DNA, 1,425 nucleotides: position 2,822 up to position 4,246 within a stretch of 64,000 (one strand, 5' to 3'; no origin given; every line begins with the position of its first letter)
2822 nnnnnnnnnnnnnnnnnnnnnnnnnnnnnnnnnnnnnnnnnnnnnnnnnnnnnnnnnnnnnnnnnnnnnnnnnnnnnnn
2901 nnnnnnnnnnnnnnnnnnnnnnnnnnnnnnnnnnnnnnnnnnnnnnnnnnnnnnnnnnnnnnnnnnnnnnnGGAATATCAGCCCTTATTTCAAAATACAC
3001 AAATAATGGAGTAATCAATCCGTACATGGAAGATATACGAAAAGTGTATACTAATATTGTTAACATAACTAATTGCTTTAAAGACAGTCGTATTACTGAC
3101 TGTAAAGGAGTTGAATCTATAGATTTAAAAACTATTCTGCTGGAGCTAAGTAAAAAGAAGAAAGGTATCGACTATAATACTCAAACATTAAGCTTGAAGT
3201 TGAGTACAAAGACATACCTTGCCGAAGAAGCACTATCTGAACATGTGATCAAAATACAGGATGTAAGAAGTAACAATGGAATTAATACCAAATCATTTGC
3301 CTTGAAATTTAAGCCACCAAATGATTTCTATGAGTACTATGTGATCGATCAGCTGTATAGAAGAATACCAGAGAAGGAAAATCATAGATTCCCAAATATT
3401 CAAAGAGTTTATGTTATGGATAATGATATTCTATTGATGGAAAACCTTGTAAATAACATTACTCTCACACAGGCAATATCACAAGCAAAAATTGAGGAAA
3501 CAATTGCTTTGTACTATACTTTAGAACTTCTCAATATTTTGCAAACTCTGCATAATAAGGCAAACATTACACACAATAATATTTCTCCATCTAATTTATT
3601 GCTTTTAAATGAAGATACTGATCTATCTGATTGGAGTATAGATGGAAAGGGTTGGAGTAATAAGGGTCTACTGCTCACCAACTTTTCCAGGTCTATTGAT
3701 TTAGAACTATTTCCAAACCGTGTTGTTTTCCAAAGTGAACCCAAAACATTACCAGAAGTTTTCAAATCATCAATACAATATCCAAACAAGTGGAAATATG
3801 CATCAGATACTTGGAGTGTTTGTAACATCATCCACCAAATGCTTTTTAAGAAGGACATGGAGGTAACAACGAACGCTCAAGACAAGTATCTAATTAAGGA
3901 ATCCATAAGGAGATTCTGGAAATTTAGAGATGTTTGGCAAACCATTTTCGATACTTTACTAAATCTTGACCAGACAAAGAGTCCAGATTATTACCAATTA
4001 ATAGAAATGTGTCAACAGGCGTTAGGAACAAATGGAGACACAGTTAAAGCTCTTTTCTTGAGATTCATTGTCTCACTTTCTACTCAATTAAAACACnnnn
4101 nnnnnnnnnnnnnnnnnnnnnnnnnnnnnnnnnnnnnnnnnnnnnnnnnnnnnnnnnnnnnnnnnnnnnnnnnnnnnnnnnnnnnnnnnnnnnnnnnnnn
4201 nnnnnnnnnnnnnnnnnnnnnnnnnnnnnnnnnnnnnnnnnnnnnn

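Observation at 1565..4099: BUB1/MAD3-like checkpoint protein whose kinase domain looks catalytically dead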

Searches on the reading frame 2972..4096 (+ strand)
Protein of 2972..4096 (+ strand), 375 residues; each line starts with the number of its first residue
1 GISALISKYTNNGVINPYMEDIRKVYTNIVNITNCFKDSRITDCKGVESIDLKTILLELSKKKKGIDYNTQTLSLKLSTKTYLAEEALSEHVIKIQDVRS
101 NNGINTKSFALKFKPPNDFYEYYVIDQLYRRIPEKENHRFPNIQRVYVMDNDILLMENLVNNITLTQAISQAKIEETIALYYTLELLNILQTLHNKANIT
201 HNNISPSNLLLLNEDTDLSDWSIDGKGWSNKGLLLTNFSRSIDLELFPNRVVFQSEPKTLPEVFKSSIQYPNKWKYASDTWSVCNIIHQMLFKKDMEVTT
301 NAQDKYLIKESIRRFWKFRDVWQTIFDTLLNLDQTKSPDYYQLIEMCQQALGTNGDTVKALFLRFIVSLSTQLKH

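Call 44: find_homologous_proteins(query=A3, max_evalue=1e-10)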
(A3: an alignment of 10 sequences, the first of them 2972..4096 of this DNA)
Query A3 (10 sequences) (375 aa, profile of the alignment): 1 proteins with E <= 1e-10 among 7342 candidates.
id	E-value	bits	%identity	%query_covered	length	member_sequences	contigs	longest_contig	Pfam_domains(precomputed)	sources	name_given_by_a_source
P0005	3.5e-59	218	65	54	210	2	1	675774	-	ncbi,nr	ncbi:hypothetical protein C9374_003354 [Naegleria lovaniensis]|nr:uncharacterized protein C9374_0033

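Call 57: search_protein_representatives(protein=window:2972-4096:+)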
Query: 375 residues. Proteins with E-value up to 0.001 (for the whole library): 940; up to 1e-10: 470; up to 1e-30: 5. The best 150 are listed.
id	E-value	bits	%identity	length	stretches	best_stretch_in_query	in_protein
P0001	2.9e-246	832.4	100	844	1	1-375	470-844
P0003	2.7e-144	497.0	60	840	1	5-372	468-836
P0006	3.2e-100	352.1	46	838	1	6-374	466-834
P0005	1.9e-83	296.9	68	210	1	171-371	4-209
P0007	4.5e-31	124.6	33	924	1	72-334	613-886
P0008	2.2e-30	122.4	33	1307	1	86-334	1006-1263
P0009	8.1e-30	120.5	34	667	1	98-334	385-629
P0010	8.8e-30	120.4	36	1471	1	107-338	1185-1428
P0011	1.5e-29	119.7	33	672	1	103-337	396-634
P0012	1.1e-28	116.8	34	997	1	100-359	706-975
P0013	1.8e-28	116.1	35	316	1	102-359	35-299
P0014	6.3e-28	114.3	30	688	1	69-355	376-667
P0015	8.9e-28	113.8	31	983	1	71-337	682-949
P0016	1.3e-27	113.3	30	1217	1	79-333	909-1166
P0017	5.5e-27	111.2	30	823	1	109-356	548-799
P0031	4.6e-23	98.3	36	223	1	159-350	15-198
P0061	3.3e-20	88.9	31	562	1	118-334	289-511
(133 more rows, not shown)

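Call 59: predict_structure(alignment_id=A4)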
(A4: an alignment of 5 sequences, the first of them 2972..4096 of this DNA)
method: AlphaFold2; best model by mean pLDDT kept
length: 375 residues; sequences in the alignment: 5
mean_pLDDT: 41.0   pTM: 0.31
mean pLDDT of the five models: 41.0, 38.5, 37.5, 37.2, 34.0
residues with pLDDT >= 90: 0; 70-90: 1; 50-70: 96; < 50: 278
segments of 3 or more residues with pLDDT < 50: 1-51, 65-71, 99-108, 110-176, 196-300, 317-319, 332-336, 354-375
pLDDT, mean of each block of 10 residues (from residue 1): 42 38 34 24 26 59 47 50 57 53 42 43 34 27 27 28 32 48 56 48 35 32 26 29 30 35 38 37 48 42 55 50 59 51 68 47 29 25
secondary structure, 60 per line:
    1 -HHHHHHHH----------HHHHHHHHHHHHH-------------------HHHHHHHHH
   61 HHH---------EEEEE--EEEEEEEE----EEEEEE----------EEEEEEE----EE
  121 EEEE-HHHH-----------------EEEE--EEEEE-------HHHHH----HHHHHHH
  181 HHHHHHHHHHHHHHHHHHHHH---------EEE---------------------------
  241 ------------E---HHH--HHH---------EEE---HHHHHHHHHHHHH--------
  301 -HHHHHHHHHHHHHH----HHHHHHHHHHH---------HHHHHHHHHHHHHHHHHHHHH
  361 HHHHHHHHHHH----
elements in order: H2-9 H20-32 H52-63 E73-77 E80-87 E92-97 E108-114 E119-124 H126-129 E147-150 E153-157 H165-169 H174-201 E211-213 E274-276 H280-292 H302-315 H320-330 H340-371

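Call 71: list_cluster_members(proteins=[P0006, P0003, P0013, P0016, P0031, P0061, P0007, P0009, P0011, P0005])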
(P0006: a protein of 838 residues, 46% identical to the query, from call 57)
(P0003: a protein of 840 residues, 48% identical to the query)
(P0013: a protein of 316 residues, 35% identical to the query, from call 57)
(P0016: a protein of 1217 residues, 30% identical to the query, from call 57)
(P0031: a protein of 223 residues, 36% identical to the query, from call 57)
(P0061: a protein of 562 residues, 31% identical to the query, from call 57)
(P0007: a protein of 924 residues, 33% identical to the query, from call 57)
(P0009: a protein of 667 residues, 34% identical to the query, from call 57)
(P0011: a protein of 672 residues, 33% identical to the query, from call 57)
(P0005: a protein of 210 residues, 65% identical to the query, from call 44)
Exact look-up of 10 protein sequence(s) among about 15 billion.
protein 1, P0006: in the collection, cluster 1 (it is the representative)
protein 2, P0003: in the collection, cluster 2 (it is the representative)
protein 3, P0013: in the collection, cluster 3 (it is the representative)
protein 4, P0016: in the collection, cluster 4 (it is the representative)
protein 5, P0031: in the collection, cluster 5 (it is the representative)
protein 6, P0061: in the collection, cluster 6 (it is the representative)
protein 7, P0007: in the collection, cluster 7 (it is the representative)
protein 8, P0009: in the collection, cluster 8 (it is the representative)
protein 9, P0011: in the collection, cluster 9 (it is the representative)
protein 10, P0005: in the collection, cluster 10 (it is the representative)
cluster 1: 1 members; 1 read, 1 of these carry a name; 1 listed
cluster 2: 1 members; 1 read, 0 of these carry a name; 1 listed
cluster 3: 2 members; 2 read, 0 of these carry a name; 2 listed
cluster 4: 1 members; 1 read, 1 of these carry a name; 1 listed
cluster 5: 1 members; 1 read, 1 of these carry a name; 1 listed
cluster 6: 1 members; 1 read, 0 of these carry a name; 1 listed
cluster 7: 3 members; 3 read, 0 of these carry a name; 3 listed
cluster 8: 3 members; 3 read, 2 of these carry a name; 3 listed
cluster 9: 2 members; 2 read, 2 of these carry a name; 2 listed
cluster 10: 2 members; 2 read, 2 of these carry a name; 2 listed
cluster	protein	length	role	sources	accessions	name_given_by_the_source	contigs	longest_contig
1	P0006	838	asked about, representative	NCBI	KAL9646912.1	hypothetical protein ABK040_013771 [Willaertia magna]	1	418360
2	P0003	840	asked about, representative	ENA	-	-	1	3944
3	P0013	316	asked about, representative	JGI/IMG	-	-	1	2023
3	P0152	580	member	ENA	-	-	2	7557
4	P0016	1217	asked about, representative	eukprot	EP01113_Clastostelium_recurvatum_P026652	TRINITY_DN3198_c0_g1_i3.p1 TRINITY_DN3198_c0_g1~~TRINITY_DN3198_c0_g1_i3.p1 ORF ...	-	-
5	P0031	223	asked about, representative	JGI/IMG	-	checkpoint serine/threonine-protein kinase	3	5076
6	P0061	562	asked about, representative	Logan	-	-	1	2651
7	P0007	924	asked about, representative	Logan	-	-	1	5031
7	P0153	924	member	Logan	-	-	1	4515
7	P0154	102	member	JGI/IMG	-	-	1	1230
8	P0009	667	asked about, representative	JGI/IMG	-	hypothetical protein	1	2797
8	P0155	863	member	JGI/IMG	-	hypothetical protein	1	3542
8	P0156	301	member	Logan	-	-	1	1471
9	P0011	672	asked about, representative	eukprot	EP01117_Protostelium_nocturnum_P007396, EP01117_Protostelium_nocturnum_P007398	TRINITY_DN2649_c0_g1_i1.p1 TRINITY_DN2649_c0_g1~~TRINITY_DN2649_c0_g1_i1.p1 ORF ...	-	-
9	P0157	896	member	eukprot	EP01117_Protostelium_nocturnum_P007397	TRINITY_DN2649_c0_g1_i2.p1 TRINITY_DN2649_c0_g1~~TRINITY_DN2649_c0_g1_i2.p1 ORF ...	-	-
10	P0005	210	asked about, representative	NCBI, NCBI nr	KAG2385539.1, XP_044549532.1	hypothetical protein C9374_003354 [Naegleria lovaniensis] | uncharacterized protein C9374_003354 [Naegleria lovaniensis]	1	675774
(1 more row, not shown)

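Call 76: fold_search(model_id=the predicted structure, library=pdb)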
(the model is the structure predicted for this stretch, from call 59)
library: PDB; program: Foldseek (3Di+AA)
matches with E <= 10: 320; with E <= 0.001: 0
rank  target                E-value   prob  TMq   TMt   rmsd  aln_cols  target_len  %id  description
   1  4qpm_A                4.4e-02  0.60  0.25  0.28  15.4       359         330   17  Structure of Bub1 kinase domain (released 2014-10-22)
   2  6f7b                  1.7e-01  0.33  0.25  0.26  18.2       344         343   20  Crystal structure of the human Bub1 kinase domain in complex with BAY 1816032 (released 2018-12-19)
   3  6fdz                  3.2e-01  0.08  0.15  0.19  19.1       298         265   15  Unc-51-Like Kinase 3 (ULK3) In Complex With Momelotinib (released 2018-08-01)
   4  4cfh_A                4.1e-01  0.15  0.10  0.10  13.9       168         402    8  Structure of an active form of mammalian AMPK (released 2013-12-25)
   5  6o38_H                5.4e-01  0.08  0.09  0.18  12.5       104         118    8  Structure of a chaperone-substrate complex (released 2019-07-24)
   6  5n84                  6.0e-01  0.06  0.13  0.18  18.2       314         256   13  TTK kinase domain in complex with Mps-BAY2b (released 2017-05-31)
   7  5ntt                  7.2e-01  0.04  0.12  0.14  18.9       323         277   15  Crystal structure of human Mps1 (TTK) C604Y mutant in complex with NMS-P715 (released 2017-07-26)
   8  2buj_A                7.6e-01  0.09  0.18  0.22  16.5       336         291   13  Crystal structure of the human Serine-threonine Kinase 16 in complex with staurosporine (released 2005-07-05)
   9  5kuy_H                7.6e-01  0.07  0.07  0.18  13.0        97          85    7  Influenza hemagglutinin H3 A/Hong Kong/1/1968 in complex with designed inhibitor protein HSB.2A (released 2017-06-14)
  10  4rew_A                8.5e-01  0.09  0.10  0.09  17.4       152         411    7  Crystal structure of the non-phosphorylated human alpha1 beta2 gamma1 holo-AMPK complex (released 2014-12-10)
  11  5gmk_F                9.5e-01  0.15  0.12  0.29  12.2       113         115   14  Cryo-EM structure of the Catalytic Step I spliceosome (C complex) at 3.4 angstrom resolution (released 2016-08-17)
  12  9esv_C                1.0e+00  0.08  0.20  0.25  17.5       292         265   15  CDK2-cyclin A in complex with FragLite 19 (released 2025-09-03)
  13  7cil                  1.0e+00  0.04  0.12  0.16  18.0       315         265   13  Crystal structure of TTK kinase domain in complex with compound 7 (released 2021-05-12)
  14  4cv8                  1.1e+00  0.03  0.12  0.15  18.4       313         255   15  MPS1 kinase with 3-aminopyridin-2-one inhibitors (released 2015-04-08)
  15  8gmc_A                1.1e+00  0.07  0.18  0.22  17.3       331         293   13  CRYSTAL STRUCTURE OF AP2 ASSOCIATED KINASE 1 COMPLEXED WITH 5-[(4-aminopiperidin-1-yl)methyl]-N-{3-[5-(propan-2-yl)-1, (released 2023-07-12)
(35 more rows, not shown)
